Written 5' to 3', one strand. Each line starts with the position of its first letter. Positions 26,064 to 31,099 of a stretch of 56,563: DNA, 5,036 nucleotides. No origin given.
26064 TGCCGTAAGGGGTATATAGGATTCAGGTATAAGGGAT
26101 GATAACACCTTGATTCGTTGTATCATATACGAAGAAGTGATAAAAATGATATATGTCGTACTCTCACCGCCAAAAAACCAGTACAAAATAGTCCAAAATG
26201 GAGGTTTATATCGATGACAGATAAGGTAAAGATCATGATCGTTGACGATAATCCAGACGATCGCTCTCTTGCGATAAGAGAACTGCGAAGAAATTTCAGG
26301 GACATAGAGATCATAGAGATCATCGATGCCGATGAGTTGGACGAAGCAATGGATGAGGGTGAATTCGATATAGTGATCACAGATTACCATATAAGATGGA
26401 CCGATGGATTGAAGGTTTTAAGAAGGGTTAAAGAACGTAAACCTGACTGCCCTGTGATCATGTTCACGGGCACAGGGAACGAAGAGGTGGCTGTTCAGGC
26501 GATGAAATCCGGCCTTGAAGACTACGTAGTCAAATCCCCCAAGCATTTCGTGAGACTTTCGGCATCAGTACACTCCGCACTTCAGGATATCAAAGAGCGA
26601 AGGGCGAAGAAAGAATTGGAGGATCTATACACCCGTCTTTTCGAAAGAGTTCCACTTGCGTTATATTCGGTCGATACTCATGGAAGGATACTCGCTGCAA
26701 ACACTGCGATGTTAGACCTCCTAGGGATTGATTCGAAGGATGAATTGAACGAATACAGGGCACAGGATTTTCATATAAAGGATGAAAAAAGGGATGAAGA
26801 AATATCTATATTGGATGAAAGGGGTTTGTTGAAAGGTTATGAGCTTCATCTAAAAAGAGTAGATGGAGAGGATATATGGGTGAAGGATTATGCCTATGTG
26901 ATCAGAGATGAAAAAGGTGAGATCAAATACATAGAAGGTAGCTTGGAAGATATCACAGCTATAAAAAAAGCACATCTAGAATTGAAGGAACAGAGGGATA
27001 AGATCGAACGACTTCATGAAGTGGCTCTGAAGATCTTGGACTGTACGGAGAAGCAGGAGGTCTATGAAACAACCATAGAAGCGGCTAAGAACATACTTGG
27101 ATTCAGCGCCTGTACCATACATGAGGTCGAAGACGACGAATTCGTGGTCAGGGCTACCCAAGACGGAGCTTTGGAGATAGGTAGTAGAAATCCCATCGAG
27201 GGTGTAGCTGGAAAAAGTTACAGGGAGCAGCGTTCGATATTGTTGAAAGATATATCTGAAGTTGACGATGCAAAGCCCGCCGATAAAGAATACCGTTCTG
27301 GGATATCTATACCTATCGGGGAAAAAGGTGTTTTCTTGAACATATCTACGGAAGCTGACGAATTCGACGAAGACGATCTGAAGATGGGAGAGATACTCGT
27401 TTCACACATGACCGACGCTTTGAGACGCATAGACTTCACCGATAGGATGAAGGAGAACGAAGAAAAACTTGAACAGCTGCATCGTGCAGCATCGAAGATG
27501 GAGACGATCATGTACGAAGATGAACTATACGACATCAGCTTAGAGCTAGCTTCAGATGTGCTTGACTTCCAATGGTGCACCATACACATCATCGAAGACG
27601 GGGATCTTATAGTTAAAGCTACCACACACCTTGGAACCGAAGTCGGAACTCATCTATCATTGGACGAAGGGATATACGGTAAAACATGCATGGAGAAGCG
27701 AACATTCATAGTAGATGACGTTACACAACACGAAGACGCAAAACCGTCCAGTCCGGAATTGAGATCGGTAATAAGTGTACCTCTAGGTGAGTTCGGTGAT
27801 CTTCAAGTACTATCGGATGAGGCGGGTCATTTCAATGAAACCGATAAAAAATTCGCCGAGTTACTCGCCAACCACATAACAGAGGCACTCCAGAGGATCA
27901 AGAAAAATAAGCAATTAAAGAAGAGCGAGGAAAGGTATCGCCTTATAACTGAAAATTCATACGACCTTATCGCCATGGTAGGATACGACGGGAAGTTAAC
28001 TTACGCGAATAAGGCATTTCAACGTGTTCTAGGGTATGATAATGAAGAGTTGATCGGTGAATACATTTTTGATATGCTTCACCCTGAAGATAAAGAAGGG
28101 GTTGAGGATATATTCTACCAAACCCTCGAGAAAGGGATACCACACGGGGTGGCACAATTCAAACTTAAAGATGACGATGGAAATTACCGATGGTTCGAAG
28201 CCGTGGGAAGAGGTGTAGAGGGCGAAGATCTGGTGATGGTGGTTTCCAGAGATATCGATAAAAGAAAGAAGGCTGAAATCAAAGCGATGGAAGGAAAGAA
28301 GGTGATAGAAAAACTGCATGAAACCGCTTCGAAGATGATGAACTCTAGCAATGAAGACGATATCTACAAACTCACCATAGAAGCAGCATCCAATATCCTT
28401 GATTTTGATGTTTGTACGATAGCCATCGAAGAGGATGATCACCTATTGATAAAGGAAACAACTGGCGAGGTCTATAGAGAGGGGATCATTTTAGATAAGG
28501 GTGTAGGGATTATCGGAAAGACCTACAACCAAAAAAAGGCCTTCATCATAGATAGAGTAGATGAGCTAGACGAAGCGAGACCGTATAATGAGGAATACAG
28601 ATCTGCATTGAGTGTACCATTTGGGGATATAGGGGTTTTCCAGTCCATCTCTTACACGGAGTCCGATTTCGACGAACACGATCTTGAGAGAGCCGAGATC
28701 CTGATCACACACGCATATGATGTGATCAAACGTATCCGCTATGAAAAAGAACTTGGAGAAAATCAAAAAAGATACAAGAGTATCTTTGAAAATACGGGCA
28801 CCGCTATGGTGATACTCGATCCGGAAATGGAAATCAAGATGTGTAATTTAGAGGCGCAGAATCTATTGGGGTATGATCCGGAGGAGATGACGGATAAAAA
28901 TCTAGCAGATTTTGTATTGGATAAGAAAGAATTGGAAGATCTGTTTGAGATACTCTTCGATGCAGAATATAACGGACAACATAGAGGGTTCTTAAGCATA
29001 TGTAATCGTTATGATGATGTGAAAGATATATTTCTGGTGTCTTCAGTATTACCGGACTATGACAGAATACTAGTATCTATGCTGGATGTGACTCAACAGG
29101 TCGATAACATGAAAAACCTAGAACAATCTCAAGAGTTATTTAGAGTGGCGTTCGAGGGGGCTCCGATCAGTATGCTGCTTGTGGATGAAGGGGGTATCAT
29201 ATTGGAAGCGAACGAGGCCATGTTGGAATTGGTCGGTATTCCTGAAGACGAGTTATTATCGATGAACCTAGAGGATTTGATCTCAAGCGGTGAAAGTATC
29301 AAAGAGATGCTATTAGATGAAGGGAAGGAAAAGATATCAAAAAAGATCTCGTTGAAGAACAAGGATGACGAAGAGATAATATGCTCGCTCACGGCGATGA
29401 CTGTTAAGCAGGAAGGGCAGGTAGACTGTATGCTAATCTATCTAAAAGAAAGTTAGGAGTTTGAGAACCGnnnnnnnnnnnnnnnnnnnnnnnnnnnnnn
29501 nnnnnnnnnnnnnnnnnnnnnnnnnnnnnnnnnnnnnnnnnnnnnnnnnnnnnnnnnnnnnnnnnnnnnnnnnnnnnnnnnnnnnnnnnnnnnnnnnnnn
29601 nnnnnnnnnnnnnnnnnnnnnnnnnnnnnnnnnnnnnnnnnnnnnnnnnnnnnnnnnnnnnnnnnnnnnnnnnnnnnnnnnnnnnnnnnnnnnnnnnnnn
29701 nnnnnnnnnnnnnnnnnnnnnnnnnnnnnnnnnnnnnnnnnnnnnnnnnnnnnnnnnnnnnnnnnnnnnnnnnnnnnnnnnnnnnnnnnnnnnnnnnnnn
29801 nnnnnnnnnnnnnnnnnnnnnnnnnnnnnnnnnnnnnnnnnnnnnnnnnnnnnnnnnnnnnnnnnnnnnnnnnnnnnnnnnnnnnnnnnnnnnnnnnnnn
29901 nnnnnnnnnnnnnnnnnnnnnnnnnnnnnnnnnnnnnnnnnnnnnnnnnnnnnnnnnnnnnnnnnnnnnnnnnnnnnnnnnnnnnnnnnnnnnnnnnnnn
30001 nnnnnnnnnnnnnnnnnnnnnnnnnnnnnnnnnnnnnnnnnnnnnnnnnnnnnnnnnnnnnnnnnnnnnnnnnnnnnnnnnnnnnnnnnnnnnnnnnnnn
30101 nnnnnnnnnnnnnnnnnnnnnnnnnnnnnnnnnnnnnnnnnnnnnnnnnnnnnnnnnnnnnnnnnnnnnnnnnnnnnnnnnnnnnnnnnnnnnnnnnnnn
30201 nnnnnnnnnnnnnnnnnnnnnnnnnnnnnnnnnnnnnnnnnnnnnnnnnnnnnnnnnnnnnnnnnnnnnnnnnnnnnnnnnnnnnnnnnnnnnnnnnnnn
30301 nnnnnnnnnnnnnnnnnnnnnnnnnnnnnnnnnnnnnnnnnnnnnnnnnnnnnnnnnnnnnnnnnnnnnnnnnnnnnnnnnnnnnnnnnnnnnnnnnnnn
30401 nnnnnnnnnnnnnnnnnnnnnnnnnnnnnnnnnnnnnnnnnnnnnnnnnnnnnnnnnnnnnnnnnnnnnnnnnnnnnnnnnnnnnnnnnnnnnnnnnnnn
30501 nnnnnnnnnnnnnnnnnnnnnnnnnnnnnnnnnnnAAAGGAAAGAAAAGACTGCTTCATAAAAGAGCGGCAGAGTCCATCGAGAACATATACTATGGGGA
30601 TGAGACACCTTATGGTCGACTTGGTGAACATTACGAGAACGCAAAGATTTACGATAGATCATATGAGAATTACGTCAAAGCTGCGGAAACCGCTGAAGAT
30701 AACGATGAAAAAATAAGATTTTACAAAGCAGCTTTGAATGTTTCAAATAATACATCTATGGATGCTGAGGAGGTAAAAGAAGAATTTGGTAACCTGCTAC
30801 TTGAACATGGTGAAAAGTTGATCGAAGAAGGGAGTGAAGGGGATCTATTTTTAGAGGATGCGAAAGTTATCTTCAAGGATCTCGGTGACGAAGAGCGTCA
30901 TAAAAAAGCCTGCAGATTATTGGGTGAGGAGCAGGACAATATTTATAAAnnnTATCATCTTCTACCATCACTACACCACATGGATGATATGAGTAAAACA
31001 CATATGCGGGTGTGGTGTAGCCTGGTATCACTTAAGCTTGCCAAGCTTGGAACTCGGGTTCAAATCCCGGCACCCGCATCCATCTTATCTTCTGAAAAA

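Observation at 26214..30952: Output-less REC-PAS-GAF multisensor apparently coupled to an AAA_16/TPR STAND-like ATPase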

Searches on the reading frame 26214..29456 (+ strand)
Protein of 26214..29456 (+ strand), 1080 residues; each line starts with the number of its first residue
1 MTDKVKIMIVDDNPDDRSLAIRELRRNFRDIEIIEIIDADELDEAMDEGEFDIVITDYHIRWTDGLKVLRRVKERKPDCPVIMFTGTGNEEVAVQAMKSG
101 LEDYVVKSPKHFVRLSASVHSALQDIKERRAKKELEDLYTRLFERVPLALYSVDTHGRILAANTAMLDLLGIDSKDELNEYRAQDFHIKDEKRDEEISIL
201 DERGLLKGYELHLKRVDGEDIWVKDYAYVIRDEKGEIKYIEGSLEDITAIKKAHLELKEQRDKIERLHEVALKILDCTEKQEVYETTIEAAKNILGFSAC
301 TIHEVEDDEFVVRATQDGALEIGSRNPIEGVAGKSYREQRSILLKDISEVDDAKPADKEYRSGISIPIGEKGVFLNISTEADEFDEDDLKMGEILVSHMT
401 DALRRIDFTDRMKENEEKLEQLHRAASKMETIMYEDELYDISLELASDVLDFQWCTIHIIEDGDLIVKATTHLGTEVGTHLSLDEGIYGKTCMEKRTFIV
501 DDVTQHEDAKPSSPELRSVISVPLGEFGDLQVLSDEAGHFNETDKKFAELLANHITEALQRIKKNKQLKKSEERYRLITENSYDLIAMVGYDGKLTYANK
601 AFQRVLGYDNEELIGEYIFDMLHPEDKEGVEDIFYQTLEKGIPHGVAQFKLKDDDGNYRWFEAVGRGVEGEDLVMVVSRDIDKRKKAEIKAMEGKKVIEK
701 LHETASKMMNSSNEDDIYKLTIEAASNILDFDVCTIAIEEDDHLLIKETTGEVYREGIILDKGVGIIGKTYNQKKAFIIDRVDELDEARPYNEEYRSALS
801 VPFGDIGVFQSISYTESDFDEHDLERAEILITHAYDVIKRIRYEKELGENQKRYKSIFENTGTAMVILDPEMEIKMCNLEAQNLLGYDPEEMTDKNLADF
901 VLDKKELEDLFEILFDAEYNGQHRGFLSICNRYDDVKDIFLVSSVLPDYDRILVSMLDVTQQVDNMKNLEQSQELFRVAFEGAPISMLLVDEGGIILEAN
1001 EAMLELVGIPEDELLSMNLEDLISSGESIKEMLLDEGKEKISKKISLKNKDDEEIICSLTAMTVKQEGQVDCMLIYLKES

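Call 7: search_protein_families(library=pfam, proteins=[window:26214-29456:+], max_evalue=0.01)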
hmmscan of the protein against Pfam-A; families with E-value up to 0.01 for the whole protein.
window:26214-29456:+ (1080 aa): 12 families
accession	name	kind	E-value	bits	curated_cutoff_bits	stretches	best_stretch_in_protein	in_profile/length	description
PF00989.32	PAS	-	3.6e-43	146.6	22.6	4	573-671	1-99/113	PAS fold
PF13185.12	GAF_2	-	5.8e-43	146.8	28.6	3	279-403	3-135/136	GAF domain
PF13426.13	PAS_9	-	4.4e-40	136.6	27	4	152-249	6-103/103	PAS domain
PF13188.13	PAS_8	-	8.9e-35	117.9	21.8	4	573-629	1-57/65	PAS domain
PF08448.16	PAS_4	-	5.7e-27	94.6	23.1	2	580-685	2-109/110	PAS fold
PF08447.18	PAS_3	-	1.3e-24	86.7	25.6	1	596-671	2-78/89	PAS fold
PF01590.32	GAF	-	2.8e-18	67.2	22.4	2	436-559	3-133/133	GAF domain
PF00072.30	Response_reg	-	6.8e-18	65.3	30.2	1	7-108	1-100/111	Response regulator receiver domain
PF13492.12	GAF_3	-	8.6e-12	46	27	1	436-561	3-129/129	GAF domain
PF24820.1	Diguanyl_cycl_sensor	-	5.5e-08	33.2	28.1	0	863-908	7-54/109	Diguanylate cyclase-like sensor domain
PF12860.13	PAS_7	-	0.00033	21.2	27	0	859-892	2-35/115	PAS fold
PF14598.12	PAS_11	-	0.0028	18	25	0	592-660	11-78/109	PAS domain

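Call 8: search_protein_families(library=ncbifam, proteins=[window:26214-29456:+], max_evalue=0.01)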
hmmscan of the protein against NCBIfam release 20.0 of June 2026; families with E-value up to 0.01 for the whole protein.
window:26214-29456:+ (1080 aa): 96 families (the best 25 are shown)
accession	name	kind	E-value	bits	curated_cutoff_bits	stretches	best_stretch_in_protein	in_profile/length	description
TIGR00229.1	sensory_box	domain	5.8e-64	213.9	22.9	4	569-688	1-123/126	PAS domain S-box protein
NF047874.1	MASE3_PAS_HK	subfamily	1.5e-25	90.1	560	3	557-700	249-390/655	MASE3 domain-containing sensor histidine kinase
NF007298.0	PRK09776.1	equivalog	1e-24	86.6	1135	3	563-691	292-424/1111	diguanylate cyclase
NF053781.1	cdiGMPphdstlr2612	equivalog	3.9e-20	71.2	1600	3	560-617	702-759/1268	Tlr1612 family c-di-GMP phosphodiesterase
TIGR02040.1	PpsR-CrtJ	equivalog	2.7e-18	66.3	275.4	3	847-1015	128-294/442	transcriptional regulator PpsR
NF008468.0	PRK11360.1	equivalog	2.2e-16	59.4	646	3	959-1070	252-367/616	two-component system sensor histidine kinase AtoS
NF046044.1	PnpS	equivalog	7.7e-16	58.1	400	3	843-973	46-170/390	two-component system histidine kinase PnpS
NF047466.1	hybrid_RR_LvrB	exception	3.2e-15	56.2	500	1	4-136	3-133/377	hybrid histidine kinase/response regulator LvrB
NF006900.1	PRK09390.1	equivalog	3.6e-15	56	255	1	1-141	1-139/203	response regulator FixJ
NF041880.1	EPS_EpsF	equivalog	1.9e-14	53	900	2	563-685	134-261/492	response regulator EpsF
TIGR02154.1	PhoB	equivalog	1.1e-13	51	296.2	1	5-135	3-132/226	phosphate regulon transcriptional regulator PhoB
NF052574.1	HisKinEspCMyxo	equivalog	3e-13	48.9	1200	0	151-253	302-404/785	serine histidine kinase EspC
NF007005.1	PRK09468.1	equivalog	1.4e-12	47.5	331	1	4-156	3-147/237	osmolarity response regulator transcription factor OmpR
NF045505.1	RR_RssB_Pseudo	equivalog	2.2e-12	46.8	700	1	4-130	5-129/394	two-component system response regulator RssB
NF051870.1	NAssimRespRegNtrX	equivalog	4e-12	45.8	600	1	6-136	3-132/452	nitrogen assimilation response regulator NtrX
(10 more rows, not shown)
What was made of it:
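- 26214..29456 (+): Response-regulator gene, 1080 aa: REC-PAS-GAF-GAF-PAS-GAF-PAS-PAS with no output domain. Pfam and NCBIfam scans (calls 7, 8).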

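Call 30: search_protein_families(library=padloc, proteins=[window:26214-29456:+], max_evalue=0.01)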
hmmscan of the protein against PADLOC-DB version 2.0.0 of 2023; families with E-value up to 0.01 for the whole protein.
window:26214-29456:+ (1080 aa): 0 families

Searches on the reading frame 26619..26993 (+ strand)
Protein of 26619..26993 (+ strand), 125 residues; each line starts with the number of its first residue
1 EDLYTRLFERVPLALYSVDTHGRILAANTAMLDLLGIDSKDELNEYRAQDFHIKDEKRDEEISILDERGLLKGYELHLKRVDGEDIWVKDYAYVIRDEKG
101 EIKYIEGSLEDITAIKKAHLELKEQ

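Call 55: search_protein_families(library=pfam, proteins=[window:26619-26993:+], max_evalue=0.1)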
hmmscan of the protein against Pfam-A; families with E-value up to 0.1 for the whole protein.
window:26619-26993:+ (125 aa): 6 families
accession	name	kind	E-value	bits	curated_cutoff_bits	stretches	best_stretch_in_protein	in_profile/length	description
PF13426.13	PAS_9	-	7.4e-12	45.9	27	1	16-114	5-103/103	PAS domain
PF00989.32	PAS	-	8.2e-09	35.9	22.6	1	4-112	3-113/113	PAS fold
PF13188.13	PAS_8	-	3.5e-06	27.2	21.8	1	3-61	2-60/65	PAS domain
PF08448.16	PAS_4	-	4e-06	27.5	23.1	1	8-114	1-107/110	PAS fold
PF08447.18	PAS_3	-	0.0006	20.5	25.6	1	73-107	53-87/89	PAS fold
PF09639.16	YjcQ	-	0.061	14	23.3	1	40-87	16-60/95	YjcQ protein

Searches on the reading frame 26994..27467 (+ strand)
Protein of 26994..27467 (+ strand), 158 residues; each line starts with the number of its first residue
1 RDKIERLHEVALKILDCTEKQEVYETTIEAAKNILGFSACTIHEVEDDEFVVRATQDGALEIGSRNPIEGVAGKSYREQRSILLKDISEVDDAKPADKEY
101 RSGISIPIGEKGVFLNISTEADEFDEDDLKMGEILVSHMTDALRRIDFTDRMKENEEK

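Call 55: search_protein_families(library=pfam, proteins=[window:26994-27467:+], max_evalue=0.1)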
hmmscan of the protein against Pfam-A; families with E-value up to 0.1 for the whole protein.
window:26994-27467:+ (158 aa): 3 families
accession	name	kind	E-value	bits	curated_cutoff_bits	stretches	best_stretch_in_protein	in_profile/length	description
PF13185.12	GAF_2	-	3.2e-15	57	28.6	1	19-143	3-135/136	GAF domain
PF01590.32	GAF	-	0.002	19.1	22.4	1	21-133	3-123/133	GAF domain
PF13492.12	GAF_3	-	0.0059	17.5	27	1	20-59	2-43/129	GAF domain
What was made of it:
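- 26214..29456 (+): Segment-wise Pfam scan (call 55).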

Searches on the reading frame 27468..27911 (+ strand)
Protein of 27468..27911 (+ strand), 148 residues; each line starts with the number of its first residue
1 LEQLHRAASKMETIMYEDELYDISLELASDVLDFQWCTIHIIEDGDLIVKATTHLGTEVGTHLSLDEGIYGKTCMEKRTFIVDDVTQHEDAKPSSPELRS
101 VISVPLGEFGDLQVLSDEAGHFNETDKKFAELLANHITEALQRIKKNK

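Call 55: search_protein_families(library=pfam, proteins=[window:27468-27911:+], max_evalue=0.1)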
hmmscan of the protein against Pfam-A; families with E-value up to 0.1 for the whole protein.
window:27468-27911:+ (148 aa): 4 families
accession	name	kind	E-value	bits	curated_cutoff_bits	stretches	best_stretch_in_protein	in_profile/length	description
PF13185.12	GAF_2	-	2.4e-15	57.4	28.6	1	17-142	4-136/136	GAF domain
PF13492.12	GAF_3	-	5e-08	33.9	27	1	18-143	3-129/129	GAF domain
PF01590.32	GAF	-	1.7e-07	32.2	22.4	1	18-141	3-133/133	GAF domain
PF18698.7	HisK_sensor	-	0.091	13.6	27.3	0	2-48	7-52/126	Histidine kinase sensor domain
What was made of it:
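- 27048..28724 (+): Variable middle region: GAF1 (aa 279-403), GAF2 (435-561), PAS2 (573-685) and GAF3 (712-837). Wholly or partly absent in orthologues of 494-786 aa. Pfam segments (call 55).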

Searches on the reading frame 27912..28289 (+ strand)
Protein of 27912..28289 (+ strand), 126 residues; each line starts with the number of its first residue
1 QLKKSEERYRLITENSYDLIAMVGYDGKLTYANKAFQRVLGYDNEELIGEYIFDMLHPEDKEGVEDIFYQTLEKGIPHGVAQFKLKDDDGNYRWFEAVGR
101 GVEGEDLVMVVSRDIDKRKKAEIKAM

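Call 55: search_protein_families(library=pfam, proteins=[window:27912-28289:+], max_evalue=0.1)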
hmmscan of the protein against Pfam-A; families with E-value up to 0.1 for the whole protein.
window:27912-28289:+ (126 aa): 6 families
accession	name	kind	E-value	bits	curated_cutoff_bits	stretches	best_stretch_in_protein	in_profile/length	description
PF08447.18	PAS_3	-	6.3e-15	55.7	25.6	1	30-105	2-78/89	PAS fold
PF00989.32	PAS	-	6.7e-13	49.1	22.6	1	7-106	1-100/113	PAS fold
PF08448.16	PAS_4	-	1.1e-12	48.6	23.1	1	14-119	2-109/110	PAS fold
PF13426.13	PAS_9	-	2.4e-11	44.3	27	1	25-115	9-101/103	PAS domain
PF13188.13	PAS_8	-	1.2e-10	41.3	21.8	1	7-63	1-57/65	PAS domain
PF14598.12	PAS_11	-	0.00064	20.1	25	1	26-97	11-81/109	PAS domain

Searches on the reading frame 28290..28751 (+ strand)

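Call 55: search_protein_families(library=pfam, proteins=[window:28290-28751:+], max_evalue=0.1)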
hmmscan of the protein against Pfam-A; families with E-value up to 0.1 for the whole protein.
window:28290-28751:+ (154 aa): 2 families
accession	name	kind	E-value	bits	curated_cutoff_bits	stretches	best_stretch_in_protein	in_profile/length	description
PF13185.12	GAF_2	-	4.3e-12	46.8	28.6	1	20-145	2-134/136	GAF domain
PF01590.32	GAF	-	1e-06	29.8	22.4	1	23-139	3-126/133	GAF domain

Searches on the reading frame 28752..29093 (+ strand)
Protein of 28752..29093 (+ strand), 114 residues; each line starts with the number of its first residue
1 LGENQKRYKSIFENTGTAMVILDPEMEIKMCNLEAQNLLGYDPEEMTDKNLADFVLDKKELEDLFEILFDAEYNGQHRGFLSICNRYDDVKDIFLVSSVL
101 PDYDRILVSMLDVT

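Call 55: search_protein_families(library=pfam, proteins=[window:28752-29093:+], max_evalue=0.1)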
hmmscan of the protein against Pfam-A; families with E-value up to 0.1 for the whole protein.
window:28752-29093:+ (114 aa): 5 families
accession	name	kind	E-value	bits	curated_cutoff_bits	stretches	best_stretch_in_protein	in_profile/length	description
PF13188.13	PAS_8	-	1.6e-08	34.6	21.8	1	7-61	2-57/65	PAS domain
PF00989.32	PAS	-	3.1e-08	34.1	22.6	1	7-78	2-72/113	PAS fold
PF13426.13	PAS_9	-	6.9e-06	26.7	27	1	18-68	3-53/103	PAS domain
PF24820.1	Diguanyl_cycl_sensor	-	0.0013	19.1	28.1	1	17-65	7-57/109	Diguanylate cyclase-like sensor domain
PF08448.16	PAS_4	-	0.0015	19.2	23.1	1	12-57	1-46/110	PAS fold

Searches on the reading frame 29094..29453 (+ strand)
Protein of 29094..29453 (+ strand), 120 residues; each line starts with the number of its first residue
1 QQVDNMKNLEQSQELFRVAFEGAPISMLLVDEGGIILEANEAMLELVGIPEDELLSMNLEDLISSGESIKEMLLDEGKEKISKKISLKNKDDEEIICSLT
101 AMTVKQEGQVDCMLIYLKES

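Call 55: search_protein_families(library=pfam, proteins=[window:29094-29453:+], max_evalue=0.1)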
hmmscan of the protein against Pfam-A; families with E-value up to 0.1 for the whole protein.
window:29094-29453:+ (120 aa): 6 families
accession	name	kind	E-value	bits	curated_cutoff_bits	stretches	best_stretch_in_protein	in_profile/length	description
PF00989.32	PAS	-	2.4e-12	47.3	22.6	1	15-107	2-99/113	PAS fold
PF13426.13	PAS_9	-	1e-09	39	27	1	26-113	3-93/103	PAS domain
PF13188.13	PAS_8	-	1.5e-08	34.7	21.8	1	14-62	1-50/65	PAS domain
PF08448.16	PAS_4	-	0.001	19.7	23.1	1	21-111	2-96/110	PAS fold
PF08447.18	PAS_3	-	0.0071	17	25.6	1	37-114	2-86/89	PAS fold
PF24820.1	Diguanyl_cycl_sensor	-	0.067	13.6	28.1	1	26-98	8-80/109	Diguanylate cyclase-like sensor domain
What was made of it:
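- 28770..29432 (+): C-terminal PAS tandem (PAS3 about aa 853-960, PAS4 about 974-1073). This is the regulator module present in all 12 loci that carry a minimal ATPase. Pfam (call 55).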

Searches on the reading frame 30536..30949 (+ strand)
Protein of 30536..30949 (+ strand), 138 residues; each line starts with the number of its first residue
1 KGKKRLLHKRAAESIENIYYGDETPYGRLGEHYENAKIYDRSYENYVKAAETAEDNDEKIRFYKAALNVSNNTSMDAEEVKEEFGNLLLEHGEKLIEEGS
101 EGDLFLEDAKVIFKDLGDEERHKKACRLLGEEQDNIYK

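Call 55: search_protein_families(library=pfam, proteins=[window:30536-30949:+], max_evalue=0.1)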
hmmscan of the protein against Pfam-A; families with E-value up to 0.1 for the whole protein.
window:30536-30949:+ (138 aa): 0 families
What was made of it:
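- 30536..30949 (+): C-terminal helical region (aa 356-493, about seven helices), arm-like or TPR-like but not a full sensor array. No Pfam hit at E 0.1 (call 55).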
